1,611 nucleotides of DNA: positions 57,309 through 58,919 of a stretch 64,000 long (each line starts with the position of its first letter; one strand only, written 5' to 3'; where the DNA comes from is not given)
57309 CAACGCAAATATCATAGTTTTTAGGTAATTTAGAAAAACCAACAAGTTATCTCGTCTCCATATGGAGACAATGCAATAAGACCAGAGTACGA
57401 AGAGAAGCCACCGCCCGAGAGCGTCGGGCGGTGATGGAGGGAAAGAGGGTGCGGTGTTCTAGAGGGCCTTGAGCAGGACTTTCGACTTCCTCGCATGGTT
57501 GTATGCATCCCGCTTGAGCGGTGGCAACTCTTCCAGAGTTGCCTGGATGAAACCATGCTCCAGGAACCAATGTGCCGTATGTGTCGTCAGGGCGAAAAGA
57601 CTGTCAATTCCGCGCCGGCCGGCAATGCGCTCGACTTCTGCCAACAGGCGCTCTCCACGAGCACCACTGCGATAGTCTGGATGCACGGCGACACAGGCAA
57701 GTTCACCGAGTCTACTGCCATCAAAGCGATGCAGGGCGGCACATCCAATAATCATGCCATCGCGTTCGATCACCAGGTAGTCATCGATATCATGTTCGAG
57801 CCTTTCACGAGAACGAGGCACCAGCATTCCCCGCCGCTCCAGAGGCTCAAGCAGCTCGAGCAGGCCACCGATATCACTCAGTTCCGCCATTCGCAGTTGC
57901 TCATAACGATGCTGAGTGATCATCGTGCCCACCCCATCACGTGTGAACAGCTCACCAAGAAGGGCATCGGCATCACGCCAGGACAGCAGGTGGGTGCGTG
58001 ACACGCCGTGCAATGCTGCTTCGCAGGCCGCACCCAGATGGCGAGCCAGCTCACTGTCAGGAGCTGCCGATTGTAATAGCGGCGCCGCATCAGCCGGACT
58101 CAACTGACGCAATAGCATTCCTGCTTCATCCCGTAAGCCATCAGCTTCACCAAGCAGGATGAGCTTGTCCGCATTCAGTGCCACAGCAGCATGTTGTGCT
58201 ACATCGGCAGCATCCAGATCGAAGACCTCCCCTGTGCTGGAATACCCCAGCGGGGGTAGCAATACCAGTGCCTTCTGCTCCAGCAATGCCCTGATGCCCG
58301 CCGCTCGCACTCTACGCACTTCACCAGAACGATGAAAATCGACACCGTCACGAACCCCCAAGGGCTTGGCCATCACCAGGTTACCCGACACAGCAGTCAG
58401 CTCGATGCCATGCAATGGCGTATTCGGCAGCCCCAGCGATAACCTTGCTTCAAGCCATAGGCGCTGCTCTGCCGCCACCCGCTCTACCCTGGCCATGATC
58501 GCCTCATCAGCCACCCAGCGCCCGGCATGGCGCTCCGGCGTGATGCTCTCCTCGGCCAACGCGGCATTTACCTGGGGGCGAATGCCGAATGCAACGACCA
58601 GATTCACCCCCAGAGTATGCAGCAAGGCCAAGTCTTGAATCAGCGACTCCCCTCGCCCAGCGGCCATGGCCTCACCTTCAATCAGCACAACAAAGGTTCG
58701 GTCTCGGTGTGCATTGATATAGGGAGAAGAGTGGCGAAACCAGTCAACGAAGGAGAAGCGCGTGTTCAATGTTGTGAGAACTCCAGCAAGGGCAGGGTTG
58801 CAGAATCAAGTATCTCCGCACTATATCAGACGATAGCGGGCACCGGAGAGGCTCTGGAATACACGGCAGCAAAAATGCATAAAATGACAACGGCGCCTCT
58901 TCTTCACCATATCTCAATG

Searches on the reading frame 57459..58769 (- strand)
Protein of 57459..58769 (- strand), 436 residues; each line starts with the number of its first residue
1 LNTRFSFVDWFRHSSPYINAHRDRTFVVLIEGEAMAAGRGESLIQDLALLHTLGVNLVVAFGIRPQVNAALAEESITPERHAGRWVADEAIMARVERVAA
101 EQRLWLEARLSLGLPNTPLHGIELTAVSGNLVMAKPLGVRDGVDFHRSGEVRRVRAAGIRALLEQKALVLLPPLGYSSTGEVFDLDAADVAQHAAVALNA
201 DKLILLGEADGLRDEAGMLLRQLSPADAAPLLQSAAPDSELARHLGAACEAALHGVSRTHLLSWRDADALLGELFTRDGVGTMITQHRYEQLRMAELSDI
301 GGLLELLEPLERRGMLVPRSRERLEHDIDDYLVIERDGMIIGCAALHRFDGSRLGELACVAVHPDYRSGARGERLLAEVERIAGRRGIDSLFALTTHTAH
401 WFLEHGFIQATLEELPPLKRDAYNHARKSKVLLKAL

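Call 8: search_protein_families(library=ncbifam, proteins=[window:57459-58769:-], max_evalue=0.01)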
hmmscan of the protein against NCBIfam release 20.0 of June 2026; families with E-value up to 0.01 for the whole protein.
window:57459-58769:- (436 aa): 13 families
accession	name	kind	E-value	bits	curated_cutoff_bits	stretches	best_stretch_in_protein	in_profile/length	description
NF003641.0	PRK05279.1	equivalog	1.3e-170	568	344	1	4-436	6-441/441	amino-acid N-acetyltransferase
TIGR01890.1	N-Ac-Glu-synth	equivalog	5.2e-151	503.4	202.85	1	7-436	1-429/429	amino-acid N-acetyltransferase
TIGR00761.1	argB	equivalog_domain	3e-21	76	151.3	1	26-260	2-230/231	acetylglutamate kinase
NF003387.0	PRK04531.1-2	equivalog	2.8e-19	68.9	426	1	23-287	35-289/441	acetylglutamate kinase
NF005840.0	PRK07757.1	equivalog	1.4e-18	67.3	154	1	291-416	4-127/153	N-acetyltransferase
NF005921.0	PRK07922.1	equivalog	4.6e-14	52.4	180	1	288-426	5-139/170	amino-acid N-acetyltransferase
NF008964.0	PRK12308.1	equivalog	8.6e-14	50.8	657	1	291-416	465-588/624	argininosuccinate lyase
NF040501.1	resist_ArsN2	equivalog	2e-12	46.8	125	1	324-417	19-111/133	arsenic resistance N-acetyltransferase ArsN2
NF003386.0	PRK04531.1-1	equivalog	5.3e-11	42.1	417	1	25-286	42-293/442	acetylglutamate kinase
NF010659.0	PRK14058.1-1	equivalog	1.5e-09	37.4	223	1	148-266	132-251/267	[LysW]-aminoadipate kinase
NF010662.0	PRK14058.1-4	equivalog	1.8e-05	24.1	194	1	147-260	129-240/264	[LysW]-aminoadipate/[LysW]-glutamate kinase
NF002959.0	PRK03624.1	equivalog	7.9e-05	22.4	124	1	322-390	42-108/147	GNAT family acetyltransferase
TIGR01575.1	rimI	equivalog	0.0012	18.9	86.4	1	322-392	25-93/132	ribosomal protein S18-alanine N-acetyltransferase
